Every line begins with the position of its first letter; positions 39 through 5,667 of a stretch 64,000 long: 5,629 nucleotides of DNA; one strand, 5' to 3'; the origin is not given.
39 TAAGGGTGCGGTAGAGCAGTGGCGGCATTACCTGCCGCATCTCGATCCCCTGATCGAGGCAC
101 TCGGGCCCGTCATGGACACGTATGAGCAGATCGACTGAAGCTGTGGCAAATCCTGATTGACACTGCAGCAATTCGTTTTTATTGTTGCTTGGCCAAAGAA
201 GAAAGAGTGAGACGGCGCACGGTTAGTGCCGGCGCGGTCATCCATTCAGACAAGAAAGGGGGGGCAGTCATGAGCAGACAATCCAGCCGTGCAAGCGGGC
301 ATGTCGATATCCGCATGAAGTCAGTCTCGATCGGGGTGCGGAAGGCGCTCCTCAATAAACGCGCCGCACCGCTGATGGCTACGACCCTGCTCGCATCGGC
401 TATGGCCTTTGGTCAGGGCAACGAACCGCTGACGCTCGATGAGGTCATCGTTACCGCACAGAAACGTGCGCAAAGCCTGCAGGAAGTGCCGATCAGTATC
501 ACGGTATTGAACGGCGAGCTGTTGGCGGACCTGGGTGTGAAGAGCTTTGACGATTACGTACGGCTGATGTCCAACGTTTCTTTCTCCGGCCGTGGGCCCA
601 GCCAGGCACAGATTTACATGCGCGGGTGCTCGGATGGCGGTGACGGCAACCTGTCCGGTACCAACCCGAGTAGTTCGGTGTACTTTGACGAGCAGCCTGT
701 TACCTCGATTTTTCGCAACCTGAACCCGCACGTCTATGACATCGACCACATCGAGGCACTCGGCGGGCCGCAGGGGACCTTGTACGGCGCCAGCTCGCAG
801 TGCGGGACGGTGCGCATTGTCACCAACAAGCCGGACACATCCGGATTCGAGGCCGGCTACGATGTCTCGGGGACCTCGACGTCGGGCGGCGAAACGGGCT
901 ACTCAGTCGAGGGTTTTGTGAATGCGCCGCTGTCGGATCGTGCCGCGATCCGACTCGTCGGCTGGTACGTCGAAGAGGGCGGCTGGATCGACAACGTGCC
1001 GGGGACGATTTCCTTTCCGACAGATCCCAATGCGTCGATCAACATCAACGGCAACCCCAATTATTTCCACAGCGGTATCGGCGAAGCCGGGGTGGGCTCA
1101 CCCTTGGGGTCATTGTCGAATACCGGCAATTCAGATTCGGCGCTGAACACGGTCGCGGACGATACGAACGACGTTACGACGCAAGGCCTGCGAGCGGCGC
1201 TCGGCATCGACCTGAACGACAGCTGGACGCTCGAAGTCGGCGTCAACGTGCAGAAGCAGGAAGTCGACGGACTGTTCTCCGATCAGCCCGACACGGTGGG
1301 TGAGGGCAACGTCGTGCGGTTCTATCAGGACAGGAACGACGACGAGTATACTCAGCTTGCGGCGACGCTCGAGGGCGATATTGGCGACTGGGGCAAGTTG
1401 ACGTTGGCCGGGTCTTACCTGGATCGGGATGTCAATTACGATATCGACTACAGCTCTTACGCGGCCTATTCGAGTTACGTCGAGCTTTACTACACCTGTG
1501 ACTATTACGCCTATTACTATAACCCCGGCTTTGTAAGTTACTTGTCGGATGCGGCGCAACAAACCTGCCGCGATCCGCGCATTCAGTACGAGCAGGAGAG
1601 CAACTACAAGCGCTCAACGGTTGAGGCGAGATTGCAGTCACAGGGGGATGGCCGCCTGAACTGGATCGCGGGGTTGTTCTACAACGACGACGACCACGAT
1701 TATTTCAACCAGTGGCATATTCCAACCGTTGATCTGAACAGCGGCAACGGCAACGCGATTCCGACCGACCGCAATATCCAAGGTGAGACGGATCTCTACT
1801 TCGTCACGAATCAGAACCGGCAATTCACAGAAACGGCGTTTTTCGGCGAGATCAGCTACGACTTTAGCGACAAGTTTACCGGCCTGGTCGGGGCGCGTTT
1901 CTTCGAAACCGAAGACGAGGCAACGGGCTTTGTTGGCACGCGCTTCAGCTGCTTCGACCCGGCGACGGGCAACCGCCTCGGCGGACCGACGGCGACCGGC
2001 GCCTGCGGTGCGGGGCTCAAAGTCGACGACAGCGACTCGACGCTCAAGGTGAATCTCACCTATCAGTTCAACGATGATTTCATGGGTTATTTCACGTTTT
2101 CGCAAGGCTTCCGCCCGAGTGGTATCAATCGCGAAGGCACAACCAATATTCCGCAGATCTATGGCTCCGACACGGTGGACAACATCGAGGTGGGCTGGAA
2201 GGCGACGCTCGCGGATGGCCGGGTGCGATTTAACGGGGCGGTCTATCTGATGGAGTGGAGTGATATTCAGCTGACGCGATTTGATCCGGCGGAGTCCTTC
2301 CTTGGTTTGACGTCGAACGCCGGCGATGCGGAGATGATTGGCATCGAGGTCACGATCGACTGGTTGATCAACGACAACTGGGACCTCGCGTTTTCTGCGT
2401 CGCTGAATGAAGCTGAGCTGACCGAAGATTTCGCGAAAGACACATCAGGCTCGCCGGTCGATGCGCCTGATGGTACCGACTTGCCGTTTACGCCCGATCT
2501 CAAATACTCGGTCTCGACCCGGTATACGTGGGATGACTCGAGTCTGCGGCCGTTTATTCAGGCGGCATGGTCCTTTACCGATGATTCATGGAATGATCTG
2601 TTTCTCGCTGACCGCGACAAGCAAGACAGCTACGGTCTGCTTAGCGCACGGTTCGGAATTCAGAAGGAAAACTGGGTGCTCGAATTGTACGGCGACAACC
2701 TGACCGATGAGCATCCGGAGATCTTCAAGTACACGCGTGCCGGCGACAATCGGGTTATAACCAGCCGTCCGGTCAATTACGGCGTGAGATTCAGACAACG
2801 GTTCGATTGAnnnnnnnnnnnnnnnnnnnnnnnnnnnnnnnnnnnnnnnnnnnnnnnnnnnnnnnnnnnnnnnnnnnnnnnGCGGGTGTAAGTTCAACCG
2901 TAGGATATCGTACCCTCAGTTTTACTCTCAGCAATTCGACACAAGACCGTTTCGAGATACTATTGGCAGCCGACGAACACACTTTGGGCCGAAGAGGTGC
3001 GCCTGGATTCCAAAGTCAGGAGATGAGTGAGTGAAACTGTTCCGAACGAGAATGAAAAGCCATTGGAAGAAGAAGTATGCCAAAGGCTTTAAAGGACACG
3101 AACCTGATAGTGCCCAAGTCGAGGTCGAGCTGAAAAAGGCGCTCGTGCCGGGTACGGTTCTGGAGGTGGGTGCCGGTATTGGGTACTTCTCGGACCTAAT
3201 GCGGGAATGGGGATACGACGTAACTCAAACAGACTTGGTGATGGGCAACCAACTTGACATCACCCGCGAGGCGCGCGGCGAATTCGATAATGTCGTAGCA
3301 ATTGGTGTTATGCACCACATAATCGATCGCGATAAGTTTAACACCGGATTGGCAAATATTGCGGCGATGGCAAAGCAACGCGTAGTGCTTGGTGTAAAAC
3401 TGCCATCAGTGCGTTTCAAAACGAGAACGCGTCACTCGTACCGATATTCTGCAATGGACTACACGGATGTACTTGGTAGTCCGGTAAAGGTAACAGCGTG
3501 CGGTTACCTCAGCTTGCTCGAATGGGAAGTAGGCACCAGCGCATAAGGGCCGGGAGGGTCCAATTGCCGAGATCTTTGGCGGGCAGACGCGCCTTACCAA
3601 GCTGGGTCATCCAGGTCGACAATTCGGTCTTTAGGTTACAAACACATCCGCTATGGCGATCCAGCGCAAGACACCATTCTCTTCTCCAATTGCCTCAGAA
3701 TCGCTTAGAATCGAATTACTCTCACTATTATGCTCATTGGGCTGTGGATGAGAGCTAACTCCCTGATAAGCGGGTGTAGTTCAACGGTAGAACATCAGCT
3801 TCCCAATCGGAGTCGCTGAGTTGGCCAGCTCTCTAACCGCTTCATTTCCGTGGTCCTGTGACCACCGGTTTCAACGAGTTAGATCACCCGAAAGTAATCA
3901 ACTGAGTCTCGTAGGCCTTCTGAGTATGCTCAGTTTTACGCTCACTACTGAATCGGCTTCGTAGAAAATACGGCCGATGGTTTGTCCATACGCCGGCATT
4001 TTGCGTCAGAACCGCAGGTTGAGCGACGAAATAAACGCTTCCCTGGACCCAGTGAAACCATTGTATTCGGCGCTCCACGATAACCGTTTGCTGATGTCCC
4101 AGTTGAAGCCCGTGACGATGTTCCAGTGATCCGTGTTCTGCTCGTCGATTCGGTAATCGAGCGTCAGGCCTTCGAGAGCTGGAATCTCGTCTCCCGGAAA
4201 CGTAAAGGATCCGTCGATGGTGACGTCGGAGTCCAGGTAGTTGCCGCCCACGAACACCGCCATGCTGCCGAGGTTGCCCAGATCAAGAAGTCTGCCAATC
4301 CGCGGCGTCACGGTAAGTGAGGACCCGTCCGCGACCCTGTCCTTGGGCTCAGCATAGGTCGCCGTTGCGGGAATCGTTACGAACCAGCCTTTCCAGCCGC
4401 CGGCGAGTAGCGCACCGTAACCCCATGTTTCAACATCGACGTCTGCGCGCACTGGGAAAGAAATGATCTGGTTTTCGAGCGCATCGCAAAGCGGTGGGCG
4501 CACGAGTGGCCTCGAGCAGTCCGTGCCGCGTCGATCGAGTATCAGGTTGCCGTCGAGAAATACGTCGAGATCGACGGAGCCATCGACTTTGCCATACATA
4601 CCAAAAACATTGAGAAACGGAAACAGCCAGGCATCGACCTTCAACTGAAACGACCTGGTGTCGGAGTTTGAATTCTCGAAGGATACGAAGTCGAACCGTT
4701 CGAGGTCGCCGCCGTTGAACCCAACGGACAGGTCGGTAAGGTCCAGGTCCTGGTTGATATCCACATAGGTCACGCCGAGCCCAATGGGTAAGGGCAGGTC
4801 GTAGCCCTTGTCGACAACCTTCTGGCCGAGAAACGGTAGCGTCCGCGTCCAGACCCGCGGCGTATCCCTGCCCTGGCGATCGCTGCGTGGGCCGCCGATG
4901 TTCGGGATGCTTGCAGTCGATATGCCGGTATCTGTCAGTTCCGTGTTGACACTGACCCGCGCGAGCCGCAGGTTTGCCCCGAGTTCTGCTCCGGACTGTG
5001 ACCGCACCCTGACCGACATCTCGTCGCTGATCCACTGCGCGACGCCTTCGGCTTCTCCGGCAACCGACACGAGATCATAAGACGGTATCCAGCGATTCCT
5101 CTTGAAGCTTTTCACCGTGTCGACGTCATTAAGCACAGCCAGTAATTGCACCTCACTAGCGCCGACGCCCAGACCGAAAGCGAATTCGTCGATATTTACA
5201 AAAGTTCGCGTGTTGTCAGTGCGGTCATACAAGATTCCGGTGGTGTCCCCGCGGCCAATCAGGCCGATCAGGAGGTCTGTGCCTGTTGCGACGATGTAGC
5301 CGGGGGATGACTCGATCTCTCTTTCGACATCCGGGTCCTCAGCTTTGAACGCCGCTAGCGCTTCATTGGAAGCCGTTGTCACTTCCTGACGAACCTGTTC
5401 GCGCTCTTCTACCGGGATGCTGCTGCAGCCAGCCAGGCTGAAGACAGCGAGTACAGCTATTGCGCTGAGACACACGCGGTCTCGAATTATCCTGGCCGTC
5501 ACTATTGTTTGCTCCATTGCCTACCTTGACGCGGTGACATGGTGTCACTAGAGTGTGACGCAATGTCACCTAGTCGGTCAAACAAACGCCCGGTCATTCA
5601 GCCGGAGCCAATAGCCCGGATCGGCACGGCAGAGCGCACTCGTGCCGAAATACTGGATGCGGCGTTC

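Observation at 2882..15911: Tandem, integrase-less cargo blocks bounded by direct repeats of the 5' (not 3') part of tRNA-Gly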

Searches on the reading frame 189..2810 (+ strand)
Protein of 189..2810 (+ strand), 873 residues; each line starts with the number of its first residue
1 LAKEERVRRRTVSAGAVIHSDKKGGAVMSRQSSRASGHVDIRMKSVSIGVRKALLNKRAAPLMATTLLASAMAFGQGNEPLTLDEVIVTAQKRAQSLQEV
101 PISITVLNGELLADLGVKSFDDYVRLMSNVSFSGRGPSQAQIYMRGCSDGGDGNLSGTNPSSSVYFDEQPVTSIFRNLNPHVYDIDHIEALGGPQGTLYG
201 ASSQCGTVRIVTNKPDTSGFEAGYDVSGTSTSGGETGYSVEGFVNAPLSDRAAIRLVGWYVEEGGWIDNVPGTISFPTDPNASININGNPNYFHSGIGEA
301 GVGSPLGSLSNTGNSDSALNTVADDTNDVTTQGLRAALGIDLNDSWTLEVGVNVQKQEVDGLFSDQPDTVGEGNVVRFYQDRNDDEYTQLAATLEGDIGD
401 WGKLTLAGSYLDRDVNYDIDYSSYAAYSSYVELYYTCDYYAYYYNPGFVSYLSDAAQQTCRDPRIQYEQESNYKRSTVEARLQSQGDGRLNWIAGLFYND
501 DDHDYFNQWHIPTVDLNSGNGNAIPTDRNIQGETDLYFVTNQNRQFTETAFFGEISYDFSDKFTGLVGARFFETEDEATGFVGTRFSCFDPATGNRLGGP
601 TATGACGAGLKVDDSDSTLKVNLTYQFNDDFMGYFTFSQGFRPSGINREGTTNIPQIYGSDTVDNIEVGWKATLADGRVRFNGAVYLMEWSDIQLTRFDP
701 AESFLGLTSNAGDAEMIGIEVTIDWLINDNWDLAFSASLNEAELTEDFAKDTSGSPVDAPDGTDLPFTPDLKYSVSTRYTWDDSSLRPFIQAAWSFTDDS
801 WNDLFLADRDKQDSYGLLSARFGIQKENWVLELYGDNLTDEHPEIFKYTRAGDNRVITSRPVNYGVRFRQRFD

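Call 10: search_protein_families(library=pfam, proteins=[window:189-2810:+], max_evalue=0.01)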
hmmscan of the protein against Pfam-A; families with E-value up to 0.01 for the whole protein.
window:189-2810:+ (873 aa): 2 families
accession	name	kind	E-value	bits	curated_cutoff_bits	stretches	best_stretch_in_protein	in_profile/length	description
PF00593.30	TonB_dep_Rec_b-barrel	-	4e-25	90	27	1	378-838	51-436/436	TonB dependent receptor-like, beta-barrel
PF07715.20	Plug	-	1.4e-12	48.5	23.9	1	97-206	2-106/107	TonB-dependent Receptor Plug Domain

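Call 38: find_homologous_proteins(query=window:270-2810:+, max_evalue=1e-100)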
Query window:270-2810:+ (846 aa): 5109 proteins with E <= 1e-100 among 8000 candidates; the best 120 are listed.
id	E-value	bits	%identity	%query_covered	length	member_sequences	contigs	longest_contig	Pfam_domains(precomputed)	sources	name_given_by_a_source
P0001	0.0e+0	1947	100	100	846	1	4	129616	PF07715.21,PF00593.31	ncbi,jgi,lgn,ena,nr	ncbi:MAG: TonB-dependent receptor [Gammaproteobacteria bacterium]|jgi:outer membrane receptor protei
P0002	0.0e+0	1535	77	100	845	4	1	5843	PF07715.21,PF00593.31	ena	-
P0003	0.0e+0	1521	76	100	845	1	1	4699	PF07715.21,PF00593.31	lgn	-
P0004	0.0e+0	1435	73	100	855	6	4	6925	PF07715.21,PF00593.31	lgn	-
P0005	0.0e+0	1176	63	100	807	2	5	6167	PF07715.21,PF00593.31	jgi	-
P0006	0.0e+0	1149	62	100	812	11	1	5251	PF07715.21,PF00593.31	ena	-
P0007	0.0e+0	1141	61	100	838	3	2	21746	PF07715.21,PF00593.31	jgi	jgi:outer membrane receptor protein involved in Fe transport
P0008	0.0e+0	1140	62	100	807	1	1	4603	PF07715.21,PF00593.31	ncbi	-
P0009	0.0e+0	1139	62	100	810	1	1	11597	PF07715.21,PF00593.31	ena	-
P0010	0.0e+0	1137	61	100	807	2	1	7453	PF07715.21,PF00593.31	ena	-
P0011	0.0e+0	1132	61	100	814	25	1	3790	PF07715.21,PF00593.31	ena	-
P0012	0.0e+0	1129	62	98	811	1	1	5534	PF07715.21,PF00593.31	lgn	-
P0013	0.0e+0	1128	61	100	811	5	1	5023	PF07715.21,PF00593.31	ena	-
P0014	0.0e+0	1125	61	100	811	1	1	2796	PF07715.21,PF00593.31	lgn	-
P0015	0.0e+0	1125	62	98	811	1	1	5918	PF07715.21,PF00593.31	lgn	-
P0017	0.0e+0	1121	61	100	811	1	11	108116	PF07715.21,PF00593.31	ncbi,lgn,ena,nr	ncbi:MAG: TonB-dependent receptor [Proteobacteria bacterium]|nr:TonB-dependent receptor [Pseudomonad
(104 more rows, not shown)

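Call 39: find_encoding_contigs(protein=P0002, flank=10000, max_places=4)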
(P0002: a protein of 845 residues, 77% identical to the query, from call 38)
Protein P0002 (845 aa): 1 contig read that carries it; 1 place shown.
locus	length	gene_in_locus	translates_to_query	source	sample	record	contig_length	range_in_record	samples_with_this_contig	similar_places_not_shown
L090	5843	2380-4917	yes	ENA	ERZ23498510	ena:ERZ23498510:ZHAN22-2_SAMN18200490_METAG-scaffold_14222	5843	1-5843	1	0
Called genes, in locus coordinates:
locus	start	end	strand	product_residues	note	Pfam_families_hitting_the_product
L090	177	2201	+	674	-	PF13432:TPR_16 (weak), PF23914:TPR_CcmH_CycH, PF12895:ANAPC3, PF14559:TPR_19, PF13424:TPR_12 (weak), PF13432:TPR_16, PF00685:Sulfotransfer_1, PF13469:Sulfotransfer_3, +16 more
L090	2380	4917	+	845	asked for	PF07715:Plug, PF00593:TonB_dep_Rec_b-barrel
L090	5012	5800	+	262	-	PF00106:adh_short, PF08659:KR (weak), PF23441:SDR (weak), PF01370:Epimerase, PF13561:adh_short_C2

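Call 40: find_encoding_contigs(protein=P0004, flank=10000, max_places=4)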
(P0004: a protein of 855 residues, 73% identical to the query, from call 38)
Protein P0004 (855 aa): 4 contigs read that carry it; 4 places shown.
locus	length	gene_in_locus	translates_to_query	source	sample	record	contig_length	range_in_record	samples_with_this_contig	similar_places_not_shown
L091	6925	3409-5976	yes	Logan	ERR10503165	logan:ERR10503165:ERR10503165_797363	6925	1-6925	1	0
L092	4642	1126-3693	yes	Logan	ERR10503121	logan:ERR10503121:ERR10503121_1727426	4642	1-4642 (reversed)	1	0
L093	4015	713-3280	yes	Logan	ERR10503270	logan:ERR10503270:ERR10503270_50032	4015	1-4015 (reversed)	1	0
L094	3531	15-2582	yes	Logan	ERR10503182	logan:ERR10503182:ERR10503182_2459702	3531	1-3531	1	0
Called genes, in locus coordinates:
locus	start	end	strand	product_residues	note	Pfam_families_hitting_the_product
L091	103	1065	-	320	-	PF00126:HTH_1, PF03466:LysR_substrate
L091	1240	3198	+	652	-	PF13424:TPR_12 (faint), PF14559:TPR_19, PF23914:TPR_CcmH_CycH, PF14559:TPR_19 (weak), PF12895:ANAPC3 (weak), PF13432:TPR_16 (weak), PF00685:Sulfotransfer_1, PF13469:Sulfotransfer_3, +14 more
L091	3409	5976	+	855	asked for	PF07715:Plug, PF00593:TonB_dep_Rec_b-barrel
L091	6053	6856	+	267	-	PF23441:SDR (weak), PF00106:adh_short, PF01370:Epimerase (weak), PF08659:KR (faint), PF13561:adh_short_C2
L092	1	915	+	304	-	?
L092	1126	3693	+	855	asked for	PF07715:Plug, PF00593:TonB_dep_Rec_b-barrel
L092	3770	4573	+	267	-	PF23441:SDR (weak), PF00106:adh_short, PF01370:Epimerase (weak), PF08659:KR (faint), PF13561:adh_short_C2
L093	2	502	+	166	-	?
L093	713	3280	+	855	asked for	PF07715:Plug, PF00593:TonB_dep_Rec_b-barrel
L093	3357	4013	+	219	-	?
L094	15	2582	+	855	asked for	PF07715:Plug, PF00593:TonB_dep_Rec_b-barrel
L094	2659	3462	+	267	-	PF23441:SDR (weak), PF00106:adh_short, PF01370:Epimerase (weak), PF08659:KR (faint), PF13561:adh_short_C2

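Call 41: find_encoding_contigs(protein=P0017, flank=10000, max_places=3)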
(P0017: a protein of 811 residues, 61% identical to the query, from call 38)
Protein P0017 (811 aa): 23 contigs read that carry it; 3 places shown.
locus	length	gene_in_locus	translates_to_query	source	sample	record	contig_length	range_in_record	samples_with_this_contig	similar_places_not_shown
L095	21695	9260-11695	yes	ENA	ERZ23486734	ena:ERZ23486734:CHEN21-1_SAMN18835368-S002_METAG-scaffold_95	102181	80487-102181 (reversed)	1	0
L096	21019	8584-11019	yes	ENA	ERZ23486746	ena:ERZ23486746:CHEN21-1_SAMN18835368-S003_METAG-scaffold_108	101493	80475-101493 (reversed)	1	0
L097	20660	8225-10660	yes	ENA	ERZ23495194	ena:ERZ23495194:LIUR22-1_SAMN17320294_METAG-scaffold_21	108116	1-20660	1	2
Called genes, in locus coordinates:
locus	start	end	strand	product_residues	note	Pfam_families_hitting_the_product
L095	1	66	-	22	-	?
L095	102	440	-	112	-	-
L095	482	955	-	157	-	PF14341:PilX_N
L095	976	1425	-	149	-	PF16074:PilW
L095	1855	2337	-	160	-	PF07963:N_methyl, PF22150:Tt1218-like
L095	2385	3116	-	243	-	PF07963:N_methyl (weak), PF12019:GspH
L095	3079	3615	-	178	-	PF12019:GspH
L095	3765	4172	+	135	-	PF01475:FUR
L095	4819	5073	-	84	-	PF00196:GerE (weak)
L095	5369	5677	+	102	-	PF01381:HTH_3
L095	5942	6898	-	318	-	PF00126:HTH_1, PF03466:LysR_substrate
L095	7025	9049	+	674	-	PF13371:TPR_9 (faint), PF13424:TPR_12 (faint), PF13428:TPR_14 (faint), PF13432:TPR_16 (faint), PF23914:TPR_CcmH_CycH, PF14559:TPR_19 (weak), PF00685:Sulfotransfer_1, PF13469:Sulfotransfer_3, +9 more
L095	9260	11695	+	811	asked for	PF07715:Plug, PF00593:TonB_dep_Rec_b-barrel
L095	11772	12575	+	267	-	PF23441:SDR (weak), PF00106:adh_short, PF01370:Epimerase (weak), PF08659:KR (weak), PF13561:adh_short_C2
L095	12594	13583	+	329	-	PF08240:ADH_N, PF00107:ADH_zinc_N, PF13602:ADH_zinc_N_2 (weak)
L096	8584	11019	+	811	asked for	PF07715:Plug, PF00593:TonB_dep_Rec_b-barrel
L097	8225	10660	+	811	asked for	PF07715:Plug, PF00593:TonB_dep_Rec_b-barrel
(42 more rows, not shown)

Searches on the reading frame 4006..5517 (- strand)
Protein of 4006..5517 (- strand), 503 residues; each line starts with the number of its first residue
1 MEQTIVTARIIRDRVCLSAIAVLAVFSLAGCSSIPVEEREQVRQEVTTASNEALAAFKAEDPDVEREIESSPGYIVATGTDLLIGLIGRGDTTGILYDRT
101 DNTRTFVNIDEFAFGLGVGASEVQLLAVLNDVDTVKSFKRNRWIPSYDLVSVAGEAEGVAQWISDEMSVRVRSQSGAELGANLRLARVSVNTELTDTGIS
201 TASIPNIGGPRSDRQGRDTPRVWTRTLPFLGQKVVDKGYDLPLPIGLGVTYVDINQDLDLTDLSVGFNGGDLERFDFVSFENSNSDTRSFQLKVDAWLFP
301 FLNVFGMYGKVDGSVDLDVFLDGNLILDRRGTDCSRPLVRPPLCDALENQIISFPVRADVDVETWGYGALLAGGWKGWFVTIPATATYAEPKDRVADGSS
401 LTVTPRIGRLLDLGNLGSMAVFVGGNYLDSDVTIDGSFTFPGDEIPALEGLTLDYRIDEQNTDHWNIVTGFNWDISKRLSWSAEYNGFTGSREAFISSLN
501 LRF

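Call 10: search_protein_families(library=pfam, proteins=[window:4006-5517:-], max_evalue=0.01)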
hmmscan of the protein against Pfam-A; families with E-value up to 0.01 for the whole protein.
window:4006-5517:- (503 aa): 0 families

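Call 37: find_encoding_contigs(protein=window:4006-5517:-, flank=10000, max_places=10)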
Protein window:4006-5517:- (503 aa): 3 contigs read that carry it; 3 places shown.
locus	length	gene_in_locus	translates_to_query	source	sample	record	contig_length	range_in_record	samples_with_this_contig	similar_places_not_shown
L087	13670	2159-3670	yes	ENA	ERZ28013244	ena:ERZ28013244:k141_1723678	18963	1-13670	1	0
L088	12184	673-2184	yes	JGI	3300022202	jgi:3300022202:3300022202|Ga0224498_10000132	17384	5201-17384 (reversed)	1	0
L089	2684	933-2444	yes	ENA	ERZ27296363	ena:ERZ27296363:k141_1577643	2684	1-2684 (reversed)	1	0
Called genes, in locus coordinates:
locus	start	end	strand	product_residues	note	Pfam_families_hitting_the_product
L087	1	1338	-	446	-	?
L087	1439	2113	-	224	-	PF21313:EthR_C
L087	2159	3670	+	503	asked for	-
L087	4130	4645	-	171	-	PF13489:Methyltransf_23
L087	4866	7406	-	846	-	PF07715:Plug, PF00593:TonB_dep_Rec_b-barrel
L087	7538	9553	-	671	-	PF13371:TPR_9 (faint), PF13428:TPR_14 (faint), PF13432:TPR_16, PF14559:TPR_19 (weak), PF23914:TPR_CcmH_CycH (weak), PF14559:TPR_19 (weak), PF00685:Sulfotransfer_1, PF13469:Sulfotransfer_3, +10 more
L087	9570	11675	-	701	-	PF07715:Plug, PF00593:TonB_dep_Rec_b-barrel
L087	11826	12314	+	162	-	-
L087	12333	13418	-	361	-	PF00005:ABC_tran, PF13304:AAA_21 (faint), PF03459:TOBE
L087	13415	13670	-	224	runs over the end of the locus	PF00528:BPD_transp_1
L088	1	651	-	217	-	?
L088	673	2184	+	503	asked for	-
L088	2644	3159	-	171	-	PF13489:Methyltransf_23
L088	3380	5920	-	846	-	PF07715:Plug, PF00593:TonB_dep_Rec_b-barrel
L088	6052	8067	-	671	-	PF13371:TPR_9 (faint), PF13428:TPR_14 (faint), PF13432:TPR_16, PF14559:TPR_19 (weak), PF23914:TPR_CcmH_CycH (weak), PF14559:TPR_19 (weak), PF00685:Sulfotransfer_1, PF13469:Sulfotransfer_3, +10 more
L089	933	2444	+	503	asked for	-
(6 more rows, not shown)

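Call 66: search_protein_families(library=pfam, max_evalue=0.01, proteins=[window:4006-5517:-])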
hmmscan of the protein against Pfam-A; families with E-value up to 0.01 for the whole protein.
window:4006-5517:- (503 aa): 0 families

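Call 91: search_protein_families(library=ncbifam, max_evalue=0.01, proteins=[window:4006-5517:-])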
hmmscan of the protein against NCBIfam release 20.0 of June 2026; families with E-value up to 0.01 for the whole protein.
window:4006-5517:- (503 aa): 0 families
